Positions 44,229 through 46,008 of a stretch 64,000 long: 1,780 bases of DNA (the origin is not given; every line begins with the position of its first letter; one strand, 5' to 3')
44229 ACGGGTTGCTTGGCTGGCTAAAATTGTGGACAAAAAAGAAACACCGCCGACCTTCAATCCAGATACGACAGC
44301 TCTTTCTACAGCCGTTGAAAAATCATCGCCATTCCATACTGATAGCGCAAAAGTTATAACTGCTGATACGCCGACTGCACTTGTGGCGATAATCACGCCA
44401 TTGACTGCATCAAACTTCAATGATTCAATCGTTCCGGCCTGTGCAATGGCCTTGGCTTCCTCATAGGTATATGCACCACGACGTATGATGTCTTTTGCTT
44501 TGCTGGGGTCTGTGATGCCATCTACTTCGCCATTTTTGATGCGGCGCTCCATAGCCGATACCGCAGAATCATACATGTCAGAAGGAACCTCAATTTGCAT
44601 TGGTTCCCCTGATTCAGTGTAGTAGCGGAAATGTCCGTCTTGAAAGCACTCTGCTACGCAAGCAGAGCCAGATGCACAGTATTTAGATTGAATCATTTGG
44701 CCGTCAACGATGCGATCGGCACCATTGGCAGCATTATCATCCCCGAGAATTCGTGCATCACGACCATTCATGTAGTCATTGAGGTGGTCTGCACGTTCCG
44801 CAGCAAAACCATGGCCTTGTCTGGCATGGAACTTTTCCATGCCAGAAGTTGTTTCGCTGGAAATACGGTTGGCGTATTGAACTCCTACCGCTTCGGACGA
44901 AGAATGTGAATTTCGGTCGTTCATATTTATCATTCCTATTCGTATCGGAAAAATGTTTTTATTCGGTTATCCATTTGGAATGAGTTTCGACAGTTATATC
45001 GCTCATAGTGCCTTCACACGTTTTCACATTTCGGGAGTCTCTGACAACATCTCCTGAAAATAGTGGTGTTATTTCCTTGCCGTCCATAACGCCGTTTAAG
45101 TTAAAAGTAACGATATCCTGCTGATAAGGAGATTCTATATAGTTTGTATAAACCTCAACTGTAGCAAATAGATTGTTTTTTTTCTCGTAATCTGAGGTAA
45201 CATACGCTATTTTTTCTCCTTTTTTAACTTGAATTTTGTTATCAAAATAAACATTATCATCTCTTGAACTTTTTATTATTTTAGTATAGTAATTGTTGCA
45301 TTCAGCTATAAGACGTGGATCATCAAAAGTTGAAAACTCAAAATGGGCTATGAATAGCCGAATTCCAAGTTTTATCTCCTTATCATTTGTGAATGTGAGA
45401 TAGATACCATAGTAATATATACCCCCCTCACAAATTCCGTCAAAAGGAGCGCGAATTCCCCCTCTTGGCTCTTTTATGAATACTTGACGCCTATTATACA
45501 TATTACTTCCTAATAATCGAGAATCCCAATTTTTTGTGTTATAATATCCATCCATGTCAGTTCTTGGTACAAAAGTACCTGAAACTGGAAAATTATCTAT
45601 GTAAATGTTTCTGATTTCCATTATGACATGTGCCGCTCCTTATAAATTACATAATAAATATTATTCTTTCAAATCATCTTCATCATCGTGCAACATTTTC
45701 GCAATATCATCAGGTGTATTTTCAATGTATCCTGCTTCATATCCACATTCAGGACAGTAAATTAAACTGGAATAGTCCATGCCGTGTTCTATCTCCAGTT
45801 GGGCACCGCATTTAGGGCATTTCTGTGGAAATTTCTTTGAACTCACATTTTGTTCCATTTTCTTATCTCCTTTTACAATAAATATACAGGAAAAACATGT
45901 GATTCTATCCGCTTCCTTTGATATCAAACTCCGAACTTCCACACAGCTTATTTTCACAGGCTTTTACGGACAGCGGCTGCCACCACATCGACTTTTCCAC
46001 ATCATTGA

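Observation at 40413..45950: AT-rich five-gene operon (Zn-ribbon / 220 aa / glycine-zipper membrane protein / coiled-coil + Sel1-repeat protein / 168 aa): candidate uncharacterised defence or abortive-infection-type module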

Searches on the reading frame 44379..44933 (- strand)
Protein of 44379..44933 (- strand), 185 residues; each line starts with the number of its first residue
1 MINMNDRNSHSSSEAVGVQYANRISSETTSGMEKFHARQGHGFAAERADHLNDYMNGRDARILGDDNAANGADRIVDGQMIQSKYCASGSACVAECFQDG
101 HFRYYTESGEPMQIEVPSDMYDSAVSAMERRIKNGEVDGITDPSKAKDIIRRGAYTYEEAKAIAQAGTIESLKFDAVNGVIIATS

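Call 32: predict_structure(alignment_id=A1)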
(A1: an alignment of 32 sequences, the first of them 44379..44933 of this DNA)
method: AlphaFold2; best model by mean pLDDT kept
length: 185 residues; sequences in the alignment: 32
mean_pLDDT: 70.7   pTM: 0.65
mean pLDDT of the five models: 70.7, 70.0, 69.1, 68.4, 68.2
residues with pLDDT >= 90: 73; 70-90: 39; 50-70: 15; < 50: 58
segments of 3 or more residues with pLDDT < 50: 1-40, 168-185
pLDDT, mean of each block of 10 residues (from residue 1): 33 34 36 41 72 88 67 88 89 92 90 94 98 96 97 88 59 30 28
secondary structure, 60 per line:
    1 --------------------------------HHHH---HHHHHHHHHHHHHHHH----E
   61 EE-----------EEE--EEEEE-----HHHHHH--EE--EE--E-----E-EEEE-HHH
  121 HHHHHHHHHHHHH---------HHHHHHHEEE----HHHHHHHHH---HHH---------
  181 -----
elements in order: H33-36 H40-55 E60-62 E74-76 E79-83 H89-94 E113-116 H118-133 H143-149 E150-152 H157-165
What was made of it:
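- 44424..44843 (-): YeeR_C soluble domain (residues about 31-170), restriction-endonuclease-like. The AF2 core 41-167 has pLDDT about 90 and alpha-beta-beta-beta-alpha-beta order (call 32).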

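Call 36: fold_search(model_id=the predicted structure, library=pdb)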
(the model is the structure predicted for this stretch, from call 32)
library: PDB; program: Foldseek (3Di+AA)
matches with E <= 10: 164; with E <= 0.001: 0
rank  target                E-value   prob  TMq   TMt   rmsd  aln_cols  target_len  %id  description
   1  3bm3_B                3.0e-02  0.57  0.32  0.25  11.7       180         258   13  Restriction endonuclease PspGI-substrate DNA complex (released 2008-09-16)
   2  7tfh_B                1.3e-01  0.25  0.23  0.15  10.6       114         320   10  Atomic model of the S. cerevisiae clamp-clamp loader complex PCNA-RFC bound to two DNA molecules, one at the 5'-recess (released 2022-11-16)
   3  3u5z_E                2.2e-01  0.08  0.16  0.12  10.9       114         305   14  Structure of T4 Bacteriophage clamp loader bound to the T4 clamp, primer-template DNA, and ATP analog (released 2012-01-04)
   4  8uh7_E                2.5e-01  0.07  0.15  0.11  11.4       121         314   12  Structure of T4 Bacteriophage clamp loader bound to the T4 clamp, primer-template DNA, and ATP analog (released 2023-12-13)
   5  8uk9_M                2.9e-01  0.08  0.16  0.11  11.1       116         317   14  Structure of T4 Bacteriophage clamp loader mutant D110C bound to the T4 clamp, primer-template DNA, and ATP analog (released 2023-12-13)
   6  8fs4_B                3.3e-01  0.15  0.23  0.15  10.2       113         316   12  Structure of S. cerevisiae Rad24-RFC loading the 9-1-1 clamp onto a 10-nt gapped DNA in step 2 (open 9-1-1 ring and fl (released 2023-06-14)
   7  3u60_B                3.5e-01  0.07  0.18  0.12  11.1       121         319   16  Structure of T4 Bacteriophage Clamp Loader Bound To Open Clamp, DNA and ATP Analog (released 2012-01-04)
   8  7st9_B                3.7e-01  0.13  0.22  0.15  10.4       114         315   12  Open state of Rad24-RFC:9-1-1 bound to a 5' ss/dsDNA junction (released 2022-03-23)
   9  7ti8_B                3.7e-01  0.10  0.25  0.17  12.4       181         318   12  Structure of the yeast clamp loader (Replication Factor C RFC) bound to the open sliding clamp (Proliferating Cell Nuc (released 2022-02-16)
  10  8dr1_B                4.2e-01  0.13  0.23  0.15  10.4       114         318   12  Consensus closed state of RFC:PCNA bound to a 3' ss/dsDNA junction (DNA2) (released 2022-08-17)
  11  8uk9_D                4.2e-01  0.05  0.15  0.10  11.2       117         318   14  Structure of T4 Bacteriophage clamp loader mutant D110C bound to the T4 clamp, primer-template DNA, and ATP analog (released 2023-12-13)
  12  7thv_B                4.5e-01  0.09  0.25  0.17  12.4       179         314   13  Structure of the yeast clamp loader (Replication Factor C RFC) bound to the sliding clamp (Proliferating Cell Nuclear  (released 2022-02-16)
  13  6vvo_B                5.1e-01  0.13  0.23  0.15  10.6       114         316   12  Structure of the human clamp loader (Replication Factor C, RFC) bound to the sliding clamp (Proliferating Cell Nuclear (released 2020-02-26)
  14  7tfk_B                5.1e-01  0.13  0.23  0.15  10.3       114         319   10  Atomic model of S. cerevisiae clamp loader RFC bound to two DNA molecules, one at the 5'-recessed end and the other at (released 2022-11-16)
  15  4g6v_A                5.8e-01  0.33  0.30  0.40   5.5       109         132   16  CdiA-CT/CdiI toxin and immunity complex from Burkholderia pseudomallei (released 2012-12-12)
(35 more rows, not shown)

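Call 38: search_protein_representatives(protein=window:44379-44933:-)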
Query: 185 residues. Proteins with E-value up to 0.001 (for the whole library): 935; up to 1e-10: 745; up to 1e-30: 328. The best 150 are listed.
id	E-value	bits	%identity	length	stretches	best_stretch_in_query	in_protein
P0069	1.3e-66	240.2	61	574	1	4-183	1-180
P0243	5.8e-65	234.8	60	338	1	12-184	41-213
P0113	4.2e-63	228.8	60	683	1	9-184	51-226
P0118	1.3e-62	227.2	60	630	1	10-183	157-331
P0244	3.4e-62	225.8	59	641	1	11-184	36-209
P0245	3.7e-62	225.7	61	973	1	11-183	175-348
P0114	5.8e-62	225.1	61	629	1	15-185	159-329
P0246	5.8e-60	218.6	58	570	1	13-185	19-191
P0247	3.0e-59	216.2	57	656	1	15-184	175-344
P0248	4.7e-59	215.6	59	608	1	11-183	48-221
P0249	4.7e-59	215.6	59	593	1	6-182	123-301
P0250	5.8e-59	215.3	65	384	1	30-185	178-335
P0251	8.5e-59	214.8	58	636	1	9-184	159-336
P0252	1.8e-58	213.7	60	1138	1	12-184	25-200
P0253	2.1e-58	213.5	58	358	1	16-185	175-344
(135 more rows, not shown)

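Call 45: search_protein_families(library=pfam, alignment_id=A4, max_evalue=0.0001)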
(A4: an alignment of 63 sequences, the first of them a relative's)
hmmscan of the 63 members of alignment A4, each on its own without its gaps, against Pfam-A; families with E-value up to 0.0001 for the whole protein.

A. member 1, P0333 (1335 aa): 2 families
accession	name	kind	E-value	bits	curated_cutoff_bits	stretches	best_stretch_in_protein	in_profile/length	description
PF03747.19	ADP_ribosyl_GH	-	2.3e-64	218.3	26.2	1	317-634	1-286/287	ADP-ribosylglycohydrolase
PF10021.15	PARG_cat_microb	-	2.3e-27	96.6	23.5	1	9-159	3-145/146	Microbial-type PARG, catalytic domain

B. families by the number of members that match (of 63 scanned): 13 families
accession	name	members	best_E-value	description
PF08238.18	Sel1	8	1.5e-22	Sel1 repeat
PF10021.15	PARG_cat_microb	2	1.4e-30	Microbial-type PARG, catalytic domain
PF03747.19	ADP_ribosyl_GH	1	2.3e-64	ADP-ribosylglycohydrolase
PF00009.33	GTP_EFTU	1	4.6e-50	Elongation factor Tu GTP binding domain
PF02342.23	TerD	1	4.8e-27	TerD domain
PF03781.23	FGE-sulfatase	1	1.1e-15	Sulfatase-modifying factor enzyme 1-like domain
PF05656.20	DUF805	1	5.3e-09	Protein of unknown function (DUF805)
PF01696.23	Adeno_E1B_55K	1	7.7e-09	Adenovirus EB1 55K protein / large t-antigen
PF13432.12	TPR_16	1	4e-06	Tetratricopeptide repeat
PF05818.17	TraT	1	1.1e-05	Enterobacterial TraT complement resistance protein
PF05099.18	TerB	1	1.5e-05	Tellurite resistance protein TerB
PF07719.23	TPR_2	1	6.2e-05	Tetratricopeptide repeat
PF12072.13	RNase_Y_N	1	7.7e-05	RNase Y N-terminal region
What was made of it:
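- Sel1 repeats are fused to 8 of 63 YeeR-like representatives that carry extensions (call 45). One representative matches TraT (call 45).
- Tried and rejected: A subset of 63 with extensions was scanned instead (call 45).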

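Call 61: search_solved_structures(query=A3, max_evalue=10, show_alignments=2)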
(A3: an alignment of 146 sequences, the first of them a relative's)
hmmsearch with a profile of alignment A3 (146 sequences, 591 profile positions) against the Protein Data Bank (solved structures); distinct sequences matched with E-value up to 10: 9.
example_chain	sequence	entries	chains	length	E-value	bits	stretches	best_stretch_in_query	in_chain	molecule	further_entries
6e7e_A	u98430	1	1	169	0.68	12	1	413-513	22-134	Inclusion membrane protein A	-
7uw9_G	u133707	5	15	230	0.78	11.8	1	411-514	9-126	V-type proton ATPase subunit E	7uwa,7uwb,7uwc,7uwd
6e6a_B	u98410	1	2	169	0.8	11.8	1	413-513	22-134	Inclusion membrane protein A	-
2mqa_A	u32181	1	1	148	0.91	11.6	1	310-401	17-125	Minor ampullate fibroin 1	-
5jxd_A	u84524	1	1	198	1.1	11.3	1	393-478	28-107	Tumor necrosis factor alpha-induced protein 8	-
3h1f_A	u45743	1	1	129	1.2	11.2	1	405-454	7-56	Chemotaxis protein cheY homolog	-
7ojf_A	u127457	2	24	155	2.2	10.3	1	349-416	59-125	Outer membrane lipoprotein slyB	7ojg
2g3v_A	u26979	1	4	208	2.5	10.1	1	420-493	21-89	CAG pathogenicity island protein 13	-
9ji7_A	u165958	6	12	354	3.3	9.7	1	351-430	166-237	NADP-dependent oxidoreductase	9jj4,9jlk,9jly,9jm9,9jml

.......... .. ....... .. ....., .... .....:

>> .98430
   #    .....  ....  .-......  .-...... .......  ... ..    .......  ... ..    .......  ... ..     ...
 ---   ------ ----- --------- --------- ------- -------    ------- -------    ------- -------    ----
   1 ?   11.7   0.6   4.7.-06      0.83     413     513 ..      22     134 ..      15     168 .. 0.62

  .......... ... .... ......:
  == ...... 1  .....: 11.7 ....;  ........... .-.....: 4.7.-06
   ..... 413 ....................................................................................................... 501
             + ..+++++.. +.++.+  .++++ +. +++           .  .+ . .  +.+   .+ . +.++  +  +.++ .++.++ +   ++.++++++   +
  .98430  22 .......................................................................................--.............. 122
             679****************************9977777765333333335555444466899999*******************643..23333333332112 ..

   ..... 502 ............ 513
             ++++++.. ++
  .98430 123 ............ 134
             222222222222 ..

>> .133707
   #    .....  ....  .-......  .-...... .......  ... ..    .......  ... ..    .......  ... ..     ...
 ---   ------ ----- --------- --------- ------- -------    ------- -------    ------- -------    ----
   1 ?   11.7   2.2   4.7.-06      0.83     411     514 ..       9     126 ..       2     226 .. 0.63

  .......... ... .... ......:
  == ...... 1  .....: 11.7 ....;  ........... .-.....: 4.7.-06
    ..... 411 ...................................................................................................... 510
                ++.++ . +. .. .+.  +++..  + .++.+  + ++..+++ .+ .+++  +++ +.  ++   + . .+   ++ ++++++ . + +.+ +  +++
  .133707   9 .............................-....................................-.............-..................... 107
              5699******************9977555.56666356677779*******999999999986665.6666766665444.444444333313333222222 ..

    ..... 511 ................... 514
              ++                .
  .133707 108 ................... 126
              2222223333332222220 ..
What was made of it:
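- On PD-(D/E)xK nuclease superfamily: The PDB profile search found nothing (call 61).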

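Call 85: fold_search(model_id=the predicted structure, library=viral)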
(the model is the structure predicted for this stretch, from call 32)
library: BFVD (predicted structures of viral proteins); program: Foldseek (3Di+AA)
matches with E <= 10: 194; with E <= 0.001: 0
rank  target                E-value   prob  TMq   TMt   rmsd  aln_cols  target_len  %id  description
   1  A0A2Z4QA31            3.2e-02  0.33  0.21  0.18  11.9       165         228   16  (no name in the UniProt tables at hand)
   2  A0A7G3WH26            7.9e-02  0.35  0.30  0.33  10.7       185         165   10  Putative endodeoxyribonuclease I [Arthronema virus TR020]
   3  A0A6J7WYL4            1.5e-01  0.75  0.25  0.31   7.7        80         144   18  Uncharacterized protein [uncultured Caudovirales phage]
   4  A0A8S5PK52            1.5e-01  0.63  0.36  0.29   6.5       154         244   15  Restriction endonuclease [Siphoviridae sp. ctXBp18]
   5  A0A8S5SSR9            1.7e-01  0.28  0.26  0.25   6.1       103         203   14  tRNA nuclease CdiA C-terminal domain-containing protein [Siphoviridae sp. ctRIT4]
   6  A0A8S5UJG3            1.9e-01  0.44  0.33  0.13   8.4       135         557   12  Minor capsid protein [Siphoviridae sp. ctvph17]
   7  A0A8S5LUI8            1.9e-01  0.23  0.31  0.37  11.9       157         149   10  DNA repair protein MmcB-like [Podoviridae sp. ctrub15]
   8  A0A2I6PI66            2.5e-01  0.08  0.19  0.19  15.8       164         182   12  Uncharacterized protein [Pseudomonas phage PMBT14]
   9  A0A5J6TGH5            2.7e-01  0.44  0.31  0.16   5.0       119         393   11  Capsid maturation protease and MuF-like fusion protein [Mycobacterium phage MalagasyRose]
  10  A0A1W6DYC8            2.7e-01  0.16  0.31  0.30  13.0       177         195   11  Uncharacterized protein [Aeromonas phage phiA8-29]
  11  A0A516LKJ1            2.9e-01  0.82  0.22  0.30   2.0        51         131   29  (no name in the UniProt tables at hand)
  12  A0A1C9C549            2.9e-01  0.35  0.30  0.26   5.8       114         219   12  Putative Kila-N domain-containing protein [Heterosigma akashiwo virus 01]
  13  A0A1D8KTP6            2.9e-01  0.15  0.28  0.27   9.6       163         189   10  Restriction endonuclease [Synechococcus phage S-CAM7]
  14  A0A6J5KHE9            3.3e-01  0.91  0.22  0.36   2.1        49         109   26  Holliday junction resolvase [uncultured Caudovirales phage]
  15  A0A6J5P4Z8            3.5e-01  0.13  0.21  0.33  12.2       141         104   18  VRR-NUC domain containing protein [uncultured Caudovirales phage]
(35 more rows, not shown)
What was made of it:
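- Closest known: PD-. Same: The weak Foldseek lists are full of such nucleases (calls 36, 85).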

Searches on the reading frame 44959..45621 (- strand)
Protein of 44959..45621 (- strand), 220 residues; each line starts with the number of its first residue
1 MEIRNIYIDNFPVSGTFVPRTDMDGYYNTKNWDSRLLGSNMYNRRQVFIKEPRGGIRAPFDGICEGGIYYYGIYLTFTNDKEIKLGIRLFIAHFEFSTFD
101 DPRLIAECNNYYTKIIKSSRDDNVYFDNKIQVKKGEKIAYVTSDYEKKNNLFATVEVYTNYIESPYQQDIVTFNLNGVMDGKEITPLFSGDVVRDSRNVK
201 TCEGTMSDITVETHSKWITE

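Call 3: search_protein_families(library=pfam, proteins=[window:44959-45621:-], max_evalue=0.1)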
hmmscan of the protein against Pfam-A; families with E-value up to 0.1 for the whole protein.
window:44959-45621:- (220 aa): 0 families

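Call 4: search_protein_families(library=padloc, proteins=[window:44959-45621:-], max_evalue=0.1)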
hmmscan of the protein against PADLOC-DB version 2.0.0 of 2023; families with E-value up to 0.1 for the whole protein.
window:44959-45621:- (220 aa): 0 families

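Call 5: search_protein_families(library=ncbifam, proteins=[window:44959-45621:-], max_evalue=0.1)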
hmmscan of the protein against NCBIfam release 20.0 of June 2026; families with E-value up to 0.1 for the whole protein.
window:44959-45621:- (220 aa): 0 families

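Call 18: search_protein_families(library=phrogs, proteins=[window:44959-45621:-], max_evalue=0.1)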
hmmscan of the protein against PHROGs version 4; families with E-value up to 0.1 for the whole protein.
window:44959-45621:- (220 aa): 0 families

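Call 28: find_homologous_proteins(query=window:44959-45621:-)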
Query window:44959-45621:- (220 aa): 2 proteins with E <= 0.001 among 68 candidates.
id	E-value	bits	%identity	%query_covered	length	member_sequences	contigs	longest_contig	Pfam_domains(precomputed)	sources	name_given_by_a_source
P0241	2.2e-146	503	100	100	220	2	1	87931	-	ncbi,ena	-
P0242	4.9e-98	345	71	100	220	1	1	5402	-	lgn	-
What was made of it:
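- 44959..45621 (-): 220-aa orphan protein. Only 2 hits in the 5.8-billion-cluster search (call 28).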

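Call 80: search_solved_structures(query=window:44959-45621:-, max_evalue=5)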
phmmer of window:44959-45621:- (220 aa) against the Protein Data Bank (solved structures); distinct sequences matched with E-value up to 5: 3.
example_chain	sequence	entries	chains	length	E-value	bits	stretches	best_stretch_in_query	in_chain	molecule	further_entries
4f78_A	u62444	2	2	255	0.31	14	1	58-130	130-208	D,D-dipeptidase/D,D-carboxypeptidase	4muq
1kkg_A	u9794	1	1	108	0.91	12.4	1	48-88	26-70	ribosome-binding factor A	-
7afl_V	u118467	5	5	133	0.92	12.4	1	48-89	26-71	Ribosome-binding factor A | 30S ribosome-binding factor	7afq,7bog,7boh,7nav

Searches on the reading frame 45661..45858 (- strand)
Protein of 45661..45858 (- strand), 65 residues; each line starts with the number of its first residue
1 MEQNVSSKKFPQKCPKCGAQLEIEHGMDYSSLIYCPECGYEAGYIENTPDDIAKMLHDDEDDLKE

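Call 3: search_protein_families(library=pfam, proteins=[window:45661-45858:-], max_evalue=0.1)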
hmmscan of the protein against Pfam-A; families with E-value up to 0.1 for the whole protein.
window:45661-45858:- (65 aa): 51 families (the best 25 are shown)
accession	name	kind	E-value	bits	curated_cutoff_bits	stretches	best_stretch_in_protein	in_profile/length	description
PF21344.3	Zn_ribbon_LysW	-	2.5e-06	27.4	27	1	13-41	2-30/46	Alpha-aminoadipate carrier protein LysW-like, globular domain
PF14354.12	Lar_restr_allev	-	9.6e-05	23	28.6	1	13-46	5-39/58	Restriction alleviation protein Lar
PF09723.15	Zn_ribbon_8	-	0.00014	22.3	34.4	1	13-39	7-33/41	Zinc ribbon domain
PF13240.11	Zn_Ribbon_1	-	0.00016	21.8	25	1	13-22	1-10/23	zinc-ribbon domain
PF03119.21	DNA_ligase_ZBD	-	0.00024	21.4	25.8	0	13-25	1-13/27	NAD-dependent DNA ligase C4 zinc finger domain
PF13248.11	Zn_ribbon_3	-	0.00038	20.3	27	0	13-21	4-11/26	zinc-ribbon domain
PF21349.2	RUBY_RBDX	-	0.00068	19.5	26.5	1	7-20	12-25/30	Rubrerythrin, rubredoxin-like domain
PF24460.1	DUF7575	-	0.00082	19.1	28.5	0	12-22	4-14/28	Domain of unknown function (DUF7575)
PF13453.11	Zn_ribbon_TFIIB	-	0.00088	19.1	22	1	13-39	1-26/41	Transcription factor zinc-finger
PF12773.13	DZR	-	0.001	19.6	27.3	1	12-41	13-33/45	Double zinc ribbon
PF01485.27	IBR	-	0.0015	19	24.3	1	3-41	10-50/65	IBR domain, a half RING-finger domain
PF19335.5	HMBD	-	0.0024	18.2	23.6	1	11-22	15-26/28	Heavy metal binding domain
PF01396.24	Zn_ribbon_Top1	-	0.0024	18.1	32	1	12-24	2-14/39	Topoisomerase DNA binding C4 zinc finger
PF14446.12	Prok-RING_1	-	0.0042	17.4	29.1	1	10-39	3-27/54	Prokaryotic RING finger family 1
PF24042.1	DUF7351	-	0.0053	17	31.2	1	12-54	2-43/177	Domain of unknown function (DUF7351)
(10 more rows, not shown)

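Call 4: search_protein_families(library=padloc, proteins=[window:45661-45858:-], max_evalue=0.1)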
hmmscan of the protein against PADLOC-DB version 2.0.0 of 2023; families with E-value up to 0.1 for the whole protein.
window:45661-45858:- (65 aa): 6 families
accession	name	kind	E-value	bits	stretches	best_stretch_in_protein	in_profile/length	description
PDLC01691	Cas12f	-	6.5e-05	21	1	5-42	282-315/332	CAS-V-F; effector__SPE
PDLC04447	PDC-M14A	-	0.0012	17.2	1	13-55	21-66/152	-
PDLC01232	Cas12a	-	0.0042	13.4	1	6-56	890-929/950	Cas12a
PDLC00931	Cas12u2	-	0.0053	14.3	1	4-42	386-421/445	Cas12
PDLC01230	Cas12a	-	0.0079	12.4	1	5-48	872-910/934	CAS-V-A; effector__SPE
PDLC00932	Cas12u3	-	0.03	11.7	1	5-42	340-375/398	Cas12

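Call 5: search_protein_families(library=ncbifam, proteins=[window:45661-45858:-], max_evalue=0.1)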
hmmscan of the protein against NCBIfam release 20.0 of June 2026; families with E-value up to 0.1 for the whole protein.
window:45661-45858:- (65 aa): 33 families (the best 25 are shown)
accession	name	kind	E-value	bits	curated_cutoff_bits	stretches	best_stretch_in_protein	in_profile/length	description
TIGR01206.1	lysW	equivalog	5.4e-05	23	53.2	1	13-42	4-32/54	lysine biosynthesis protein LysW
TIGR02605.1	CxxC_CxxC_SSSS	subfamily_domain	8.8e-05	22.5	31.3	1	13-40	7-34/52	FmdB family zinc ribbon protein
NF033497.1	rubre_like_arch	subfamily_domain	0.00019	21.1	32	0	8-21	13-26/34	rubrerythrin-like domain-containing protein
NF045720.1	rubredox_RCKP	subfamily_domain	0.00053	19.5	45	1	11-22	19-30/34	RCKP-type rubredoxin-like domain-containing protein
NF001605.0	PRK00398.1-2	equivalog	0.00061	19.6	63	1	13-40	3-26/43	DNA-directed RNA polymerase subunit P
NF041070.1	carrier_LysW_Arch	domain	0.001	19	75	1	12-50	3-41/57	alpha-aminoadipate/glutamate carrier protein LysW/ArgW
TIGR03655.1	anti_R_Lar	subfamily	0.0013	19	39.6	0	34-55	3-24/55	Lar family restriction alleviation protein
NF038384.1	zinc_YnfU_fam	subfamily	0.0013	18.2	36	0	27-41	11-25/52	YnfU family zinc-binding protein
TIGR04165.1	methano_modCys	hypoth_equivalog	0.002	18.3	60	0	9-20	5-16/50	TIGR04165 family Cys-rich peptide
NF041909.1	HVO_2753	equivalog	0.0037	17.1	80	1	13-41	28-57/59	HVO_2753 family zinc finger protein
NF011481.0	PRK14890.1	equivalog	0.0039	17.2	61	1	13-41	29-59/61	putative Zn-ribbon RNA-binding protein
NF047912.1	ECs_2282_CxxC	subfamily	0.0052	16.7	37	1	13-41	4-36/60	ECs_2282 family putative zinc-binding protein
NF011482.0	PRK14892.1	equivalog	0.0084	16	109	1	13-44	23-54/101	putative transcription elongation factor Elf1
NF041374.1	GDCCVxC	domain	0.0096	16.2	40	0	31-58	1-26/58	GDCCVxC domain-containing (seleno)protein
NF053663.1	RPWMISH_prot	domain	0.0099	16.6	120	1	13-58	7-52/115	RPWMISH domain-containing protein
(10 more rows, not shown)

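Call 18: search_protein_families(library=phrogs, proteins=[window:45661-45858:-], max_evalue=0.1)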
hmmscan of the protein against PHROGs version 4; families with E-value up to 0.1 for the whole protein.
window:45661-45858:- (65 aa): 30 families (the best 25 are shown)
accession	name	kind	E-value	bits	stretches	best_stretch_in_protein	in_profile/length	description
phrog_6422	-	moron, auxiliary metabolic gene and host takeover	1e-05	26.9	1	8-60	4-58/120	Lar-like restriction alleviation protein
phrog_27094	-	unknown function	3.7e-05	24.6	1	6-32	34-60/63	-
phrog_4875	-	unknown function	5.2e-05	24.3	1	5-57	5-53/77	-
phrog_9188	-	unknown function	0.002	19.3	1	5-41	32-63/70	-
phrog_33099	-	unknown function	0.0026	18.6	1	34-50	41-57/71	-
phrog_38252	-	unknown function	0.0033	18.1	1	28-39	21-32/36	-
phrog_1076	-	transcription regulation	0.0039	17.6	1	8-56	92-142/339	FmdB-like transcriptional regulator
phrog_2834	-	unknown function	0.0054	17.6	0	5-39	8-56/78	-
phrog_18378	-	unknown function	0.0055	17.8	1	13-40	9-35/64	-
phrog_28451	-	unknown function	0.0061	17.6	1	13-42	18-47/67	-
phrog_9414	-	unknown function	0.0063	17.5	1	13-56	6-50/71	-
phrog_10675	-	unknown function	0.0068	17.6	1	12-50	6-49/98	-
phrog_4615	-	unknown function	0.0073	17.4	0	4-25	17-38/61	-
phrog_10210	-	unknown function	0.014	15.9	0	32-44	15-27/39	-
phrog_9700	-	unknown function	0.015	15.3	1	12-53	7-41/483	-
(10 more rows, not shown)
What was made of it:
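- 45661..45858 (-): 65-aa CxxC...CxxC zinc-ribbon protein. Generic Zn-ribbon hits: LysW-like at 27.4 bits against a cut-off of 27, and Lar-like phrog_6422 at E = 1e-5 (calls 3, 18).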
